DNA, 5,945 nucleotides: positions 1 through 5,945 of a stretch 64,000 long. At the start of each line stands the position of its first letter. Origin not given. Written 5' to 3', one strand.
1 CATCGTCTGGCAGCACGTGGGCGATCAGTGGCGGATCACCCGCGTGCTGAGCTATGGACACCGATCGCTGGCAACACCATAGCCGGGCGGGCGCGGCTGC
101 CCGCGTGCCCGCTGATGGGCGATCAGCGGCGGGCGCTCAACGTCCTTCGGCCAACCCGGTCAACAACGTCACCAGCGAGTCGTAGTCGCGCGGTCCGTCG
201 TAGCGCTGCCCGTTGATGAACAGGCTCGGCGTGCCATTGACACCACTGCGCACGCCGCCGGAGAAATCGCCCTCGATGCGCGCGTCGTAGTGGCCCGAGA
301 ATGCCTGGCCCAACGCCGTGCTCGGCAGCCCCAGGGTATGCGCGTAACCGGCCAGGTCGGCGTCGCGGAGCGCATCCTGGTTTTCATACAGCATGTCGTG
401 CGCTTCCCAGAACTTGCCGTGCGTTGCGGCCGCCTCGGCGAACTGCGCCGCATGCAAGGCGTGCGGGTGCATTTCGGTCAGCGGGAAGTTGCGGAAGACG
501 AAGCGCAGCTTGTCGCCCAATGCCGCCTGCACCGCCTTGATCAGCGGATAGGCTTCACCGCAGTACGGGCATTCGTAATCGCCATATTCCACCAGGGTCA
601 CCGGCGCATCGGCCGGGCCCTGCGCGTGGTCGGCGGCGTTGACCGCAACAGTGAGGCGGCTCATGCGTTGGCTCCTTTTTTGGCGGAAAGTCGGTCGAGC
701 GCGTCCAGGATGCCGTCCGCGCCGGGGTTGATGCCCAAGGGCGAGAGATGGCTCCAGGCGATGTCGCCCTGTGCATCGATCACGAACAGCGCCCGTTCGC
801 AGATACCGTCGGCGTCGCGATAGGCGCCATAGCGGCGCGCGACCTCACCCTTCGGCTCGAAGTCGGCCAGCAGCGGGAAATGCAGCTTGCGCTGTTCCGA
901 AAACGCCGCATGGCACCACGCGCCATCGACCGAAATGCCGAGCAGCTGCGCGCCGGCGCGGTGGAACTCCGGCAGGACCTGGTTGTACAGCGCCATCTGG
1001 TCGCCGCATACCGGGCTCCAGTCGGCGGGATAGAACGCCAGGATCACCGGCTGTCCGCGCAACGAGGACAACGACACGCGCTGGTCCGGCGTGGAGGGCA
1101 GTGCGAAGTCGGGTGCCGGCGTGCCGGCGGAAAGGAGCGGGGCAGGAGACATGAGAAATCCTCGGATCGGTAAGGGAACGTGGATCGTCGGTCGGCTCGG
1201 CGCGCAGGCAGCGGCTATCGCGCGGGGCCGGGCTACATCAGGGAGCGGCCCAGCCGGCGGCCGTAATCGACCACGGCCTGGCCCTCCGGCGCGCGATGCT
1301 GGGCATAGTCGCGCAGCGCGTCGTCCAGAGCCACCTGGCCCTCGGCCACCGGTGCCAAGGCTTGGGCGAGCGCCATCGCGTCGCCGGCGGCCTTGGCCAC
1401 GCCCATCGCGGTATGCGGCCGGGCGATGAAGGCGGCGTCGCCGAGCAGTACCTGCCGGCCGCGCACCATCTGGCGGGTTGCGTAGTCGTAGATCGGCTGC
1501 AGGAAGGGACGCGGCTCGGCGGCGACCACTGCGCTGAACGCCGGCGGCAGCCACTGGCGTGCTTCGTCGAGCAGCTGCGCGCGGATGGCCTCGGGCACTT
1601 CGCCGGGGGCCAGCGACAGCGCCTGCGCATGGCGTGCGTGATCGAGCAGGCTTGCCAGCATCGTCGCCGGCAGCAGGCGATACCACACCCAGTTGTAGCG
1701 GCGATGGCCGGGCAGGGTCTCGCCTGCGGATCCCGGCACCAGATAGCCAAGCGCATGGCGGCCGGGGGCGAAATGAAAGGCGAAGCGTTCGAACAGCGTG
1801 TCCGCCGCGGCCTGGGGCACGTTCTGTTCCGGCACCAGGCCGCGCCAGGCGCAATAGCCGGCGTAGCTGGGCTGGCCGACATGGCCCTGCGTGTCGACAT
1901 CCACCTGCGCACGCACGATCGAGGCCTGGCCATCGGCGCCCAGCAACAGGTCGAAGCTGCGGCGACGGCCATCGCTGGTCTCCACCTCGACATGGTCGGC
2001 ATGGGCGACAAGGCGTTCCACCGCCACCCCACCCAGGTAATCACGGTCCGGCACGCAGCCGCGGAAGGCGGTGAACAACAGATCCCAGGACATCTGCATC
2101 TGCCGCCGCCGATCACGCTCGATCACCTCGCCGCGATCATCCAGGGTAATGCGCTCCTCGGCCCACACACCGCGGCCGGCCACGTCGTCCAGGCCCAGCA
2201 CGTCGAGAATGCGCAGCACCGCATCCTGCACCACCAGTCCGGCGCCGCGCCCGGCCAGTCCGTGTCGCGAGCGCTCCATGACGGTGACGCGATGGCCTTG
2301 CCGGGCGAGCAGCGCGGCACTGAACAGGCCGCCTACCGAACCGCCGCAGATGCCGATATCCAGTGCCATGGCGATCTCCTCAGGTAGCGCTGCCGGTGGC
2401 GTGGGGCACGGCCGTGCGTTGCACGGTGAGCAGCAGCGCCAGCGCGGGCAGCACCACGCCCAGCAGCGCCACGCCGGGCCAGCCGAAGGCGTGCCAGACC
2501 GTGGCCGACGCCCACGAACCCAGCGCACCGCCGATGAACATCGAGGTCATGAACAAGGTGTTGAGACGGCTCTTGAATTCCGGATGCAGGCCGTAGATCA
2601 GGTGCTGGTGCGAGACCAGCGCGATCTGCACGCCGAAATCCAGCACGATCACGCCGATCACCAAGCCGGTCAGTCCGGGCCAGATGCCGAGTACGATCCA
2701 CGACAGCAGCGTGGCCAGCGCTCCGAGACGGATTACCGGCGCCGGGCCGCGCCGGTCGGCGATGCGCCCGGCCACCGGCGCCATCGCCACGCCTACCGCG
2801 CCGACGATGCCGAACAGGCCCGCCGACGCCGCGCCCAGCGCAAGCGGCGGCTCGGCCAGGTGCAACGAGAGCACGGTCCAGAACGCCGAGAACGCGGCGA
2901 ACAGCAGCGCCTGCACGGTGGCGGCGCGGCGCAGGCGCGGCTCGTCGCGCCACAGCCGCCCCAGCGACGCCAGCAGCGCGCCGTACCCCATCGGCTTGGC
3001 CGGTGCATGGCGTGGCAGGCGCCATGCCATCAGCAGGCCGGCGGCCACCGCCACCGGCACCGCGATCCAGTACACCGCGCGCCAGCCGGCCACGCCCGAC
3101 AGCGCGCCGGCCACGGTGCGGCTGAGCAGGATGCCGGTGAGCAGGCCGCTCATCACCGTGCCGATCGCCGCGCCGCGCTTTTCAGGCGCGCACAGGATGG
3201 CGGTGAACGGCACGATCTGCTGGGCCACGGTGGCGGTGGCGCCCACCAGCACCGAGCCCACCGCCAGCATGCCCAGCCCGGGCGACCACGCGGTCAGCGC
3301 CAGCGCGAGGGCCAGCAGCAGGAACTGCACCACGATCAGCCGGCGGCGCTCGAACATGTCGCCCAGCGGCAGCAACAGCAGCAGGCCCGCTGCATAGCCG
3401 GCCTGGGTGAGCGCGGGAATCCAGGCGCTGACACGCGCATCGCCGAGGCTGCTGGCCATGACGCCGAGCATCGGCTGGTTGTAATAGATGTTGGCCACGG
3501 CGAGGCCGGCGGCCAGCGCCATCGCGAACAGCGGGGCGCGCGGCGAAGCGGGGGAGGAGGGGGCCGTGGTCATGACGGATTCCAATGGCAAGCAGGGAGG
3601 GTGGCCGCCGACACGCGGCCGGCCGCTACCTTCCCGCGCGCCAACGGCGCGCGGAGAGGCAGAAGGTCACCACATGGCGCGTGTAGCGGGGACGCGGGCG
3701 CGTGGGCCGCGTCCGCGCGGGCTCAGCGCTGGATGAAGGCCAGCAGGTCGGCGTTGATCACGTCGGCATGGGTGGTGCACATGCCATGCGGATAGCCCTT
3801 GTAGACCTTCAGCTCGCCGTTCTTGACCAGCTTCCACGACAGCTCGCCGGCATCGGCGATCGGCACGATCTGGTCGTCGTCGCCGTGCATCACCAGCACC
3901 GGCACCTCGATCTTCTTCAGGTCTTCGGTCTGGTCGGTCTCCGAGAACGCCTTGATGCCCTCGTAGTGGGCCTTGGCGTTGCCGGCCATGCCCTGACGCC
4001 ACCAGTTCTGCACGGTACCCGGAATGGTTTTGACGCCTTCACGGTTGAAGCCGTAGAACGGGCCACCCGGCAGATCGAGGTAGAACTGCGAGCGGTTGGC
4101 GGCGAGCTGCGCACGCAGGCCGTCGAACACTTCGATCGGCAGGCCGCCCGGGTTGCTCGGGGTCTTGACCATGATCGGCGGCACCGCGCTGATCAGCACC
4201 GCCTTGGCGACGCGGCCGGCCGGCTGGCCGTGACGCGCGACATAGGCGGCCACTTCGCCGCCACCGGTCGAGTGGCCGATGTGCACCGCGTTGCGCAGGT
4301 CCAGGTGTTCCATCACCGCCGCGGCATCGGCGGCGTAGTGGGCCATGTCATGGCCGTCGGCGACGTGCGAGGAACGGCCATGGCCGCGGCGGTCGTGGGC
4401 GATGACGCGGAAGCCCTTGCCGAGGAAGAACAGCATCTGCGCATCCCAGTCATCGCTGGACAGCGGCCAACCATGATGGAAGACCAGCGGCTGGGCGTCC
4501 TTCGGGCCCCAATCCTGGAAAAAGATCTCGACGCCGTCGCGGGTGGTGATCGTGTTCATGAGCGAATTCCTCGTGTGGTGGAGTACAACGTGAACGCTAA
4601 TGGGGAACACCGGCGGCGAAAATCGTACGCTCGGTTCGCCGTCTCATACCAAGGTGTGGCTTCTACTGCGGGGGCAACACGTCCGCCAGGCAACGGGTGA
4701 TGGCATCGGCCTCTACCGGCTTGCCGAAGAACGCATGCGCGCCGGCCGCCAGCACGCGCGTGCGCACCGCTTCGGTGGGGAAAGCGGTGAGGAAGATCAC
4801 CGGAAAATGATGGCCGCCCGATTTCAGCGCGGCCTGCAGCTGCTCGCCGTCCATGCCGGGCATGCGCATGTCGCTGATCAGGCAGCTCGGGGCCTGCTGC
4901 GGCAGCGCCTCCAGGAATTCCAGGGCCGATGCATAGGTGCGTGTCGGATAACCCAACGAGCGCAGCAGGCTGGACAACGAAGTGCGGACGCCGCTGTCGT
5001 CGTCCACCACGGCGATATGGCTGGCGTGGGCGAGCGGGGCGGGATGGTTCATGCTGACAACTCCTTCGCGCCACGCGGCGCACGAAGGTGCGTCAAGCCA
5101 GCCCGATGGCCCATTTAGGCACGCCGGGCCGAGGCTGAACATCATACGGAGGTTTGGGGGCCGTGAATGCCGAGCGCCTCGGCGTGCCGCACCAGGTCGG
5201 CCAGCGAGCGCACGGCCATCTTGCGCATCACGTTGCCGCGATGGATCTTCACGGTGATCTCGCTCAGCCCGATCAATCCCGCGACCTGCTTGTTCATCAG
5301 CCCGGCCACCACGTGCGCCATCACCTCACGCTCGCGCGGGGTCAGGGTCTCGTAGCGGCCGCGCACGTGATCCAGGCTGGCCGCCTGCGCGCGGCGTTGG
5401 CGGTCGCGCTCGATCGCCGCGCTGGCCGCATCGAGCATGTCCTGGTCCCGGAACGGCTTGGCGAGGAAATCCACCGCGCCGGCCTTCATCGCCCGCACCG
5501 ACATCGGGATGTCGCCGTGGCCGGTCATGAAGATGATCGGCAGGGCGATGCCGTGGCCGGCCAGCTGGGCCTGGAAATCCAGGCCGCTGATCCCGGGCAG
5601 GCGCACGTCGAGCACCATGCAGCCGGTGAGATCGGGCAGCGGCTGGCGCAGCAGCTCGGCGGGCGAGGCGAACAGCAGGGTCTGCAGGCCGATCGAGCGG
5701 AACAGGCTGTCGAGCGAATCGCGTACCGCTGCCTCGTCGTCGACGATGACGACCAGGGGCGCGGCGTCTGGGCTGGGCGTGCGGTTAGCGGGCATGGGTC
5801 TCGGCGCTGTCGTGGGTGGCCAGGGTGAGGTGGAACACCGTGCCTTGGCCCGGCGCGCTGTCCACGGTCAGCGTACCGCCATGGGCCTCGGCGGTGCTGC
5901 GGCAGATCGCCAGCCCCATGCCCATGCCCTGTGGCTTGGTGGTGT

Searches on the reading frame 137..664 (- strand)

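Call 13: search_protein_families(library=pfam, proteins=[window:137-664:-], max_evalue=0.0001)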
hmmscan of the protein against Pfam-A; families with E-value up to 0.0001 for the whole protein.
window:137-664:- (175 aa): 2 families
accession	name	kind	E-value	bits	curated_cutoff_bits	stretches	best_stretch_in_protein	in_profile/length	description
PF13462.12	Thioredoxin_4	-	1.6e-24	87.4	23.2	1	11-168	4-163/165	Thioredoxin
PF01323.26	DSBA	-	1.9e-13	51.1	25.6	1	71-167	90-189/191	DSBA-like thioredoxin domain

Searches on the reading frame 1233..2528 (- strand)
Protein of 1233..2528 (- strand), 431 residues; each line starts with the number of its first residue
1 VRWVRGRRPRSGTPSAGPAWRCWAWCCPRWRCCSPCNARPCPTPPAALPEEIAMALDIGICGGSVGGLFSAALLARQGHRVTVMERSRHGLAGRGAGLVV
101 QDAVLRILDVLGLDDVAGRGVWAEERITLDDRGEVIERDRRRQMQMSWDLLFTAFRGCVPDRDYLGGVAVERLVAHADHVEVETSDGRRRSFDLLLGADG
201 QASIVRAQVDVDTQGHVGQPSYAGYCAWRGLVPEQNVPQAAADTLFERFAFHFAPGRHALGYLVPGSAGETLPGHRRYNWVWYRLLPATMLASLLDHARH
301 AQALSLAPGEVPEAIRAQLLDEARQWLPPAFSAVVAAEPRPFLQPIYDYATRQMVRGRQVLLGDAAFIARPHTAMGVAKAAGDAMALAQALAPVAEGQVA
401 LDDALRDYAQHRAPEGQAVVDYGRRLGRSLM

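Call 13: search_protein_families(library=pfam, proteins=[window:1233-2528:-], max_evalue=0.0001)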
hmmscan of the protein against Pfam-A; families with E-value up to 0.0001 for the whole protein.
window:1233-2528:- (431 aa): 2 families
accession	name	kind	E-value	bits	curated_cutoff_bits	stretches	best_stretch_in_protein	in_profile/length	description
PF22607.2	FAD_binding-like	-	1.3e-27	96.8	27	1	222-348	1-130/130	FAD binding domain-like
PF01494.25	FAD_binding_3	-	1.4e-18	67.7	22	1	348-421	275-347/349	FAD binding domain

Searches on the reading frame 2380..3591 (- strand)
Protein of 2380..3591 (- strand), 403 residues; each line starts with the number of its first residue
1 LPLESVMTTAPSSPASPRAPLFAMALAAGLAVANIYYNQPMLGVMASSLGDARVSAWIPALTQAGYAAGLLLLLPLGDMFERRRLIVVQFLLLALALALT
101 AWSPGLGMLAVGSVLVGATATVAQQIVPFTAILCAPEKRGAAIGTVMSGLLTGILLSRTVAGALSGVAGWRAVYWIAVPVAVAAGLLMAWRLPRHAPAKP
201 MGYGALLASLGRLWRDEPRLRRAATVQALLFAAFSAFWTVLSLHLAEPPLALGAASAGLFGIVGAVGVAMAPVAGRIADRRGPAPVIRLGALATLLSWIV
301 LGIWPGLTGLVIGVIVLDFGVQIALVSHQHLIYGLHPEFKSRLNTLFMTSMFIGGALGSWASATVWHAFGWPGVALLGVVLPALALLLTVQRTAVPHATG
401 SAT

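Call 13: search_protein_families(library=pfam, proteins=[window:2380-3591:-], max_evalue=0.0001)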
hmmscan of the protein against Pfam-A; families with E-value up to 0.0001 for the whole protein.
window:2380-3591:- (403 aa): 2 families
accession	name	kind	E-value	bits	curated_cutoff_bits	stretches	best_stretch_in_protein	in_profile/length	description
PF07690.21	MFS_1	-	2.5e-34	119.2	33.4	2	25-321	2-306/347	Major Facilitator Superfamily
PF00083.30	Sugar_tr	-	1.3e-09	37.9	22.3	1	53-188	46-188/452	Sugar (and other) transporter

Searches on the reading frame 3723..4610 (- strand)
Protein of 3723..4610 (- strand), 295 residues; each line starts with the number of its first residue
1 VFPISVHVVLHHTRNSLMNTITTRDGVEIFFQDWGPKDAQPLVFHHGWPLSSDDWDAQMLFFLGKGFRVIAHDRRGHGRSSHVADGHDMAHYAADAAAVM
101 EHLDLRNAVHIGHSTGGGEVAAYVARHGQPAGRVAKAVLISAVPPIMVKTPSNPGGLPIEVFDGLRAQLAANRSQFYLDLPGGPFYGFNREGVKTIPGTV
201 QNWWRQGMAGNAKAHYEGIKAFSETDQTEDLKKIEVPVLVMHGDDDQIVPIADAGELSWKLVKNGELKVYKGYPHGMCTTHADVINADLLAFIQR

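Call 13: search_protein_families(library=pfam, proteins=[window:3723-4610:-], max_evalue=0.0001)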
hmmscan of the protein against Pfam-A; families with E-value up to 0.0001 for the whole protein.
window:3723-4610:- (295 aa): 4 families
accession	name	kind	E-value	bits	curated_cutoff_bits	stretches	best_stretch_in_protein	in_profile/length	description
PF00561.26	Abhydrolase_1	-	1.7e-30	106.9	25.8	1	41-278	2-241/245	alpha/beta hydrolase fold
PF12146.15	Hydrolase_4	-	1.3e-20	74.2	27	2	42-143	7-110/239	Serine aminopeptidase, S33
PF12697.13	Abhydrolase_6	-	8.8e-20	72.7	26.3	1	42-257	1-191/217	Alpha/beta hydrolase family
PF00326.27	Peptidase_S9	-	3.4e-08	33.7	22.6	1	202-294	115-207/213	Prolyl oligopeptidase family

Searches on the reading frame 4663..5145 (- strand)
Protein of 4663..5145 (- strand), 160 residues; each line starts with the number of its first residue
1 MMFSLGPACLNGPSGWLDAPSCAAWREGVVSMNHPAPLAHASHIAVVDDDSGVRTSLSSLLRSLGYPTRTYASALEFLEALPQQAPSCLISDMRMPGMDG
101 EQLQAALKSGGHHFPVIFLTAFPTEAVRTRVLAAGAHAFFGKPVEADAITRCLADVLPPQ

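Call 13: search_protein_families(library=pfam, proteins=[window:4663-5145:-], max_evalue=0.0001)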
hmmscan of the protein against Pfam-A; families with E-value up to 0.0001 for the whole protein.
window:4663-5145:- (160 aa): 1 family
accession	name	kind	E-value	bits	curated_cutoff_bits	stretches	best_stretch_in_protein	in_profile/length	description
PF00072.30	Response_reg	-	3.1e-23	82.5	30.2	1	44-151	1-108/111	Response regulator receiver domain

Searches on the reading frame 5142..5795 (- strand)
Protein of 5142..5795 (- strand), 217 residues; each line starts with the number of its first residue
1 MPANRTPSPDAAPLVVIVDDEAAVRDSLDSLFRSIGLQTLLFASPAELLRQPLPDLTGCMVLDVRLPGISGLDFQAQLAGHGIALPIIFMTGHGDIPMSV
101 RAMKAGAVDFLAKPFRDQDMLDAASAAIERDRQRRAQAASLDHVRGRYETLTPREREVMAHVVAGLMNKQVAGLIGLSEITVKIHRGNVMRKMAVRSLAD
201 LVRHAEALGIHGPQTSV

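Call 13: search_protein_families(library=pfam, proteins=[window:5142-5795:-], max_evalue=0.0001)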
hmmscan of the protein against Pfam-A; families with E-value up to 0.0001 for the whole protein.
window:5142-5795:- (217 aa): 2 families
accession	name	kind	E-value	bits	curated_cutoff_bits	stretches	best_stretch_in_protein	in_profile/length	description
PF00072.30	Response_reg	-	2.5e-24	86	30.2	1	15-123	1-109/111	Response regulator receiver domain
PF00196.25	GerE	-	2.6e-20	72.2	23.5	1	150-205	2-57/57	Bacterial regulatory proteins, luxR family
